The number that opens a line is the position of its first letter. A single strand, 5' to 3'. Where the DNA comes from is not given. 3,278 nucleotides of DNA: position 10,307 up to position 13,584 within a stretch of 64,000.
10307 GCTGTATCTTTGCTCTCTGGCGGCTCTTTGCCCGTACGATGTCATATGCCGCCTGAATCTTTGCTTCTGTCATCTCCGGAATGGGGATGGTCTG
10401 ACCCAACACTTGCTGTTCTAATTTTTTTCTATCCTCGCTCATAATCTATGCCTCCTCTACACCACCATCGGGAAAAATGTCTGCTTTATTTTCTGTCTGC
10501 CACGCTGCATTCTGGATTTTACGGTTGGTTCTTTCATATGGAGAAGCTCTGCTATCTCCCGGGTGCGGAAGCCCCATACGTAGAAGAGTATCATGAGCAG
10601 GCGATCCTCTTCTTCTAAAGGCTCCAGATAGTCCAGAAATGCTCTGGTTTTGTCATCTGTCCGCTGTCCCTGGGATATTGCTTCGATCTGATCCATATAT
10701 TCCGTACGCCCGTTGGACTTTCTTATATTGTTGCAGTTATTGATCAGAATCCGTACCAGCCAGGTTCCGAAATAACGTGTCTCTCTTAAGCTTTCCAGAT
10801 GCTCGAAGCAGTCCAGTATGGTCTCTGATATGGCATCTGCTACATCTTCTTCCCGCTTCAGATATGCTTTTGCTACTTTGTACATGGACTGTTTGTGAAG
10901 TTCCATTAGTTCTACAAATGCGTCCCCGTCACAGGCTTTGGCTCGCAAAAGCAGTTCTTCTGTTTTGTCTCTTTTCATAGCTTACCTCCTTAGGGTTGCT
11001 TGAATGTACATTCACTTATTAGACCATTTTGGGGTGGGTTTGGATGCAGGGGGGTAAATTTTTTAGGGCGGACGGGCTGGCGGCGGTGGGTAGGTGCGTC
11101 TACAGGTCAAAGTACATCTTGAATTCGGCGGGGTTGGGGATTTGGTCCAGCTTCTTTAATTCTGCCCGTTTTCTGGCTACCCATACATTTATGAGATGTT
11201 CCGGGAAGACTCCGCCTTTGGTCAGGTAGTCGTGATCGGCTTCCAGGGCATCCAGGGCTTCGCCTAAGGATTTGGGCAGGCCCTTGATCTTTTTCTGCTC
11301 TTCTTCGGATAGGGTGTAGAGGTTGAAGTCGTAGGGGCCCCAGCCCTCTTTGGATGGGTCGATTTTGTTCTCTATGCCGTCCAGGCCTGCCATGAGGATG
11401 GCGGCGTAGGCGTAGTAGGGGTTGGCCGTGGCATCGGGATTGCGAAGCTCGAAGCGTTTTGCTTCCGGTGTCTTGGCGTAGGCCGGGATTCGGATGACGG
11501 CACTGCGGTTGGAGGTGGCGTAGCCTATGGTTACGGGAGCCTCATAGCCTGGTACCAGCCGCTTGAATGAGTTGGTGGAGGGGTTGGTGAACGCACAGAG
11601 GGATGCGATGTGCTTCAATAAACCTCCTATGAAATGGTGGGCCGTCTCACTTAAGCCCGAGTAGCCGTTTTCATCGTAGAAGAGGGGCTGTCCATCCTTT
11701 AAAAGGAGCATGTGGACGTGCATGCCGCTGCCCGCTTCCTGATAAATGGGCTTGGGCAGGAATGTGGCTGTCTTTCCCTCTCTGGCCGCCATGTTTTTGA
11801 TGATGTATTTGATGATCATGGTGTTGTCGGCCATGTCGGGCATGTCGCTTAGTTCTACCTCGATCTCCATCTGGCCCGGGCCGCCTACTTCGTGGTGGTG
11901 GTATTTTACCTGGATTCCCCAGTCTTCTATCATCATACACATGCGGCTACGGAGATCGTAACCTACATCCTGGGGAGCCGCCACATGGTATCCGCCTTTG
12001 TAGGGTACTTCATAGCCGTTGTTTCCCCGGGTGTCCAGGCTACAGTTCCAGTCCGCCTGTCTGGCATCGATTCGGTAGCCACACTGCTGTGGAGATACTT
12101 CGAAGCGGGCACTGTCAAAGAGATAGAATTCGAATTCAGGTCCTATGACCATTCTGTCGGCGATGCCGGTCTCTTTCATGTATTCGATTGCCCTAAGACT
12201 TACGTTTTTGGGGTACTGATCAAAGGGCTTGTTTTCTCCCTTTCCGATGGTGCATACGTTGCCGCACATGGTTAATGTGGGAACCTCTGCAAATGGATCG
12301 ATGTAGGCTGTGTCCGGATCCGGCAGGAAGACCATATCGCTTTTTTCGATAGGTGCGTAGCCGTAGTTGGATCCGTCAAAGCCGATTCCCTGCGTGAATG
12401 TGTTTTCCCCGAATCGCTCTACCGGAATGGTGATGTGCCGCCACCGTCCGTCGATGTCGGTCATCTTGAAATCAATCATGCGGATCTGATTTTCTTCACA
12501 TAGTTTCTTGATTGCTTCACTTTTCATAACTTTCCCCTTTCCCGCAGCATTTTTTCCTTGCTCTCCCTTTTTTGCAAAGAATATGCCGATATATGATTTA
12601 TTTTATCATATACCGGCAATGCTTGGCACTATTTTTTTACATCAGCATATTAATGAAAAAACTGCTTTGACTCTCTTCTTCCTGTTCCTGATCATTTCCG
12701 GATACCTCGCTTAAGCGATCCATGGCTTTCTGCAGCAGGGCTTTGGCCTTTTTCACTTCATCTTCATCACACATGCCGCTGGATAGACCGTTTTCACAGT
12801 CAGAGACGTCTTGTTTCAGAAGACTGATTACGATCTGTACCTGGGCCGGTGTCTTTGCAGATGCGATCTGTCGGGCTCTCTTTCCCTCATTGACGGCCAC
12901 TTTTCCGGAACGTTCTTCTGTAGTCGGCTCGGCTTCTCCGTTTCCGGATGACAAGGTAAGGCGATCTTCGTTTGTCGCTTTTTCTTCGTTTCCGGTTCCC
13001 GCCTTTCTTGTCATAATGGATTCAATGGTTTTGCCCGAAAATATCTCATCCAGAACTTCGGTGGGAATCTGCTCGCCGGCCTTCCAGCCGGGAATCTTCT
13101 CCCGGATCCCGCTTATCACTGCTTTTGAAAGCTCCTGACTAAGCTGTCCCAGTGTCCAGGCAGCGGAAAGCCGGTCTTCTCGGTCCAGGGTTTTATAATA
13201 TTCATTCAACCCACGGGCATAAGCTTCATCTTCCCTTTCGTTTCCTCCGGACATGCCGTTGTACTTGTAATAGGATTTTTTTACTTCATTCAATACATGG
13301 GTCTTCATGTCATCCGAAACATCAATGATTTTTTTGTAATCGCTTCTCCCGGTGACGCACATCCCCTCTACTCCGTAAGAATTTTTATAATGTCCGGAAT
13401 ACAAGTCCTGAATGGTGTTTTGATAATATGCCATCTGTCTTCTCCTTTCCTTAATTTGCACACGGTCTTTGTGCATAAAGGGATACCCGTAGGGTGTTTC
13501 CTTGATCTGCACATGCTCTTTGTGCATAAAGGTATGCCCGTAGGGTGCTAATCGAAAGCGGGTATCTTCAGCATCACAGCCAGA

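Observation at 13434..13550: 51-bp tandem repeat family that feeds into the ribosome-binding site of unrelated genes (copy at 13.4 kb)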

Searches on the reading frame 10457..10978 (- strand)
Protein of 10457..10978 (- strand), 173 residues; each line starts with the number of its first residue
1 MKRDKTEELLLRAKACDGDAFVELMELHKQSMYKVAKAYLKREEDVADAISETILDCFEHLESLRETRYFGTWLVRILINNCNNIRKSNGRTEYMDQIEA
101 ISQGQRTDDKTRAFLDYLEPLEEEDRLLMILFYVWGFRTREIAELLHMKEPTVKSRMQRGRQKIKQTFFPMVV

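Call 8: search_protein_families(library=pfam, proteins=[window:10457-10978:-])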
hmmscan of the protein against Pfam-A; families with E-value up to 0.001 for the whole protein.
window:10457-10978:- (173 aa): 4 families
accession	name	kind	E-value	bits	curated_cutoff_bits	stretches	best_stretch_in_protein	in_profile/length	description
PF08281.18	Sigma70_r4_2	-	5.3e-12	45.6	25.7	1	112-164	2-54/54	Sigma-70, region 4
PF04542.20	Sigma70_r2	-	1.2e-09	38.2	24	1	24-91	1-70/71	Sigma-70 region 2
PF06056.18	Terminase_5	-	5e-05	23.6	20.3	1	130-162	7-39/58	Putative ATPase subunit of terminase (gpP-like)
PF04545.22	Sigma70_r4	-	0.00016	21.6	24.1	1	118-165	2-49/50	Sigma-70, region 4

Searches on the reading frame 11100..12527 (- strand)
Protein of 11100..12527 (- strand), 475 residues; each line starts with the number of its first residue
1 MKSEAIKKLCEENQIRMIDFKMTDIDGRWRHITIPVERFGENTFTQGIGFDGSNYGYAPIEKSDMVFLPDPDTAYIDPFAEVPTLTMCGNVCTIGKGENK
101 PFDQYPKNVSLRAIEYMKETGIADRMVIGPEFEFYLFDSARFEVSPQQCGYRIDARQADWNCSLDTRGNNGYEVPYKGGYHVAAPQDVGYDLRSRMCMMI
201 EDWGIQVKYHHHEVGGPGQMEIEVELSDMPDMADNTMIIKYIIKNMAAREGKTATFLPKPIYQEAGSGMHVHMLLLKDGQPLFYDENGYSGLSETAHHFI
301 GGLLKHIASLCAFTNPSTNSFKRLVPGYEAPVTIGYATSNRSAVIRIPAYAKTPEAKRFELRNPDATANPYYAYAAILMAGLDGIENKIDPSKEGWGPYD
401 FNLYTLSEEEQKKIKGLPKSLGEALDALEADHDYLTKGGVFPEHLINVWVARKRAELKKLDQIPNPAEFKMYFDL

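Call 8: search_protein_families(library=pfam, proteins=[window:11100-12527:-])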
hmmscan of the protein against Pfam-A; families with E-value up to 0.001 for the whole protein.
window:11100-12527:- (475 aa): 2 families
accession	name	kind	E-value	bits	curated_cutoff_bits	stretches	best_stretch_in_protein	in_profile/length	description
PF00120.29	Gln-synt_C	-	2.6e-117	392.2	24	1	106-472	4-344/344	Glutamine synthetase, catalytic domain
PF03951.24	Gln-synt_N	-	3.5e-25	87.9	33.4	1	15-92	2-80/82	Glutamine synthetase, beta-Grasp domain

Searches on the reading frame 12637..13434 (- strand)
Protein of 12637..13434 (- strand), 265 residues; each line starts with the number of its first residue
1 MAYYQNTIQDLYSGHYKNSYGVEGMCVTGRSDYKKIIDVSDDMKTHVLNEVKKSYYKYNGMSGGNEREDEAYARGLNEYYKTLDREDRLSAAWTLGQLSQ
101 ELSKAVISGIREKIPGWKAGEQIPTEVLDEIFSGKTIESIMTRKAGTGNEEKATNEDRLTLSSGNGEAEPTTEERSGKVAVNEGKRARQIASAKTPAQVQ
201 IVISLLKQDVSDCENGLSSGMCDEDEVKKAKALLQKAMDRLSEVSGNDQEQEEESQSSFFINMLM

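Call 8: search_protein_families(library=pfam, proteins=[window:12637-13434:-])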
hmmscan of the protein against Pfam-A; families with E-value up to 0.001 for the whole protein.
window:12637-13434:- (265 aa): 1 family
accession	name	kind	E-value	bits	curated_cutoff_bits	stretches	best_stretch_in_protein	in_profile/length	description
PF12995.12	DUF3879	-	1.3e-13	51.5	27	1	19-132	62-174/181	Domain of unknown function, E. rectale Gene description (DUF3879)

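Call 52: find_homologous_proteins(query=window:12637-13434:-, max_evalue=1e-20)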
Query window:12637-13434:- (265 aa): 212 proteins with E <= 1e-20 among 1033 candidates; the best 120 are listed.
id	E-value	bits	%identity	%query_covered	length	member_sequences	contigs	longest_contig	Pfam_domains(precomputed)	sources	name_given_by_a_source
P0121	7.8e-168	574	100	100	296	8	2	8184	PF12995.13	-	-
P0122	5.5e-159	545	95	100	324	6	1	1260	PF12995.13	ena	-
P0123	6.2e-144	496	87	100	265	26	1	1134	PF12995.13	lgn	-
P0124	9.7e-144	495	87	100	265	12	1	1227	PF12995.13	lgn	-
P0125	3.7e-140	484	85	100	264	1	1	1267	PF12995.13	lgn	-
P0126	8.4e-140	482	84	100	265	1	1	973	PF12995.13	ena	-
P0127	1.1e-137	475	84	100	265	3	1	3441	PF12995.13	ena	-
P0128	6.2e-136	470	84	100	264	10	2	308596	PF12995.13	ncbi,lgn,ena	-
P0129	2.0e-128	445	77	100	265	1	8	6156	PF12995.13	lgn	-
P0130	2.4e-128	445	80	98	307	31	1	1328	PF12995.13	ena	-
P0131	1.0e-127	443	76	100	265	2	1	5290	PF12995.13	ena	-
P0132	8.5e-124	430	74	100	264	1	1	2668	PF12995.13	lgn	-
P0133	7.6e-122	424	74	100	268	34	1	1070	PF12995.13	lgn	-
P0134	1.2e-119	416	71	100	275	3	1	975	PF12995.13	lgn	-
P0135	3.5e-117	408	71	100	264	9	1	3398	PF12995.13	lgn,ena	-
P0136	7.2e-117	407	71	100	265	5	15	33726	PF12995.13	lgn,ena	-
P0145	4.5e-86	306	56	99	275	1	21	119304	PF12995.13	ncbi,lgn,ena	-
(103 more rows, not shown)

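Call 53: find_encoding_contigs(protein=P0128, flank=1200, max_places=2)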
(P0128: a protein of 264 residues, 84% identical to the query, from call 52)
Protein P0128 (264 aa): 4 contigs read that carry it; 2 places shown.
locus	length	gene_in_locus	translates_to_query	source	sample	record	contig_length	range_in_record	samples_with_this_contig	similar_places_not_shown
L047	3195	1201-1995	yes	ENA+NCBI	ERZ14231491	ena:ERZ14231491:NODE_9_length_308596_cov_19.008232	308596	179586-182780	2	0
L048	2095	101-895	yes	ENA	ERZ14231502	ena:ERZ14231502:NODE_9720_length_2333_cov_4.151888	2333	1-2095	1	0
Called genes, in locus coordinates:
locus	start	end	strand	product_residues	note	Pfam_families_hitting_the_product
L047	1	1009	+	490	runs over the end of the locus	PF14501:HATPase_c_5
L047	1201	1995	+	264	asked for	PF12995:DUF3879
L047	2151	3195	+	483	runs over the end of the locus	PF03951:Gln-synt_N, PF00120:Gln-synt_C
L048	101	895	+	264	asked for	PF12995:DUF3879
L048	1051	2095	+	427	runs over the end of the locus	?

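Call 54: find_encoding_contigs(protein=P0136, flank=1200, max_places=2)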
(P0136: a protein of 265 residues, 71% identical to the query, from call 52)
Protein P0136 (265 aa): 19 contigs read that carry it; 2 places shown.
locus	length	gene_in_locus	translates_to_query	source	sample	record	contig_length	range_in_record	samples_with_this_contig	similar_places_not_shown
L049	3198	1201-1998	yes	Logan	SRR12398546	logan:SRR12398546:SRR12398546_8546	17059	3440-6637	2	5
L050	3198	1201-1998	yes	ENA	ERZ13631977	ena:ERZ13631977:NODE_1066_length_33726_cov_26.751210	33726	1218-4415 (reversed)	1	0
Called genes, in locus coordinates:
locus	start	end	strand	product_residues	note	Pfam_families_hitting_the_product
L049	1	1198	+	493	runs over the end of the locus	PF14501:HATPase_c_5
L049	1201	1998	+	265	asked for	PF12995:DUF3879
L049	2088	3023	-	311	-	PF08902:DUF1848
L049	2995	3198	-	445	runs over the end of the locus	PF01554:MatE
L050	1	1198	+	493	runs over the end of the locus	PF14501:HATPase_c_5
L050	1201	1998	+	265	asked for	PF12995:DUF3879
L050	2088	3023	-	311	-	PF08902:DUF1848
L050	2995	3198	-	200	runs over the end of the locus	PF01554:MatE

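Call 55: find_encoding_contigs(protein=P0129, flank=1200, max_places=2)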
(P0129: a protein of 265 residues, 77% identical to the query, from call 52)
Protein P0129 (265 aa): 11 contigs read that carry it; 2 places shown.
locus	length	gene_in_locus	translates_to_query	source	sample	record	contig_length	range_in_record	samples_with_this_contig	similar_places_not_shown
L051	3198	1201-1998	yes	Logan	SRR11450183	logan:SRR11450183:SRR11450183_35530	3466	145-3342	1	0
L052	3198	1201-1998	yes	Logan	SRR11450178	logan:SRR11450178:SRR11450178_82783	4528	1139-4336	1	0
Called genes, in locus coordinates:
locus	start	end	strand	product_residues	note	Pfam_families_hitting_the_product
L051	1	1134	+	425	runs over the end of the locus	?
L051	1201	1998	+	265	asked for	PF12995:DUF3879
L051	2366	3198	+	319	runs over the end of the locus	?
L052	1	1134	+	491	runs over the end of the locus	PF14501:HATPase_c_5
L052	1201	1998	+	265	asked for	PF12995:DUF3879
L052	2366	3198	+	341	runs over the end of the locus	?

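Call 56: find_encoding_contigs(protein=P0145, flank=1200, max_places=2)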
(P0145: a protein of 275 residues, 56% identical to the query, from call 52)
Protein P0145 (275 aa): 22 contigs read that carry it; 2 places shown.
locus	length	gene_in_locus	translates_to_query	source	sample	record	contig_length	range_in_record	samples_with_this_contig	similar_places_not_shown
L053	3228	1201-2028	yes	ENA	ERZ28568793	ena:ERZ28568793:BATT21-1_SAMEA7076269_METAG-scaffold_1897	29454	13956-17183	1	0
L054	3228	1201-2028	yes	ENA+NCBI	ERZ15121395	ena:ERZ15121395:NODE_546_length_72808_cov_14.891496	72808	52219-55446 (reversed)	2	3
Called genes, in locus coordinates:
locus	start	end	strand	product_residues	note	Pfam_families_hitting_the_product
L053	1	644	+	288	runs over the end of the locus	PF01678:DAP_epimerase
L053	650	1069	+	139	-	PF00583:Acetyltransf_1, PF13673:Acetyltransf_10, PF13508:Acetyltransf_7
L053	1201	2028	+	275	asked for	PF12995:DUF3879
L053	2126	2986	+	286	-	PF03412:Peptidase_C39 (faint), PF13529:Peptidase_C39_2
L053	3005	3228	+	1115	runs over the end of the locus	PF21445:ADDB_N, PF12705:PDDEXK_1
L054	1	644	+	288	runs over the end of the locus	PF01678:DAP_epimerase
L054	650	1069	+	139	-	PF00583:Acetyltransf_1, PF13673:Acetyltransf_10, PF13508:Acetyltransf_7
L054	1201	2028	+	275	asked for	PF12995:DUF3879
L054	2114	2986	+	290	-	PF03412:Peptidase_C39 (faint), PF13529:Peptidase_C39_2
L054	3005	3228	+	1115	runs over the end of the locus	PF21445:ADDB_N, PF12705:PDDEXK_1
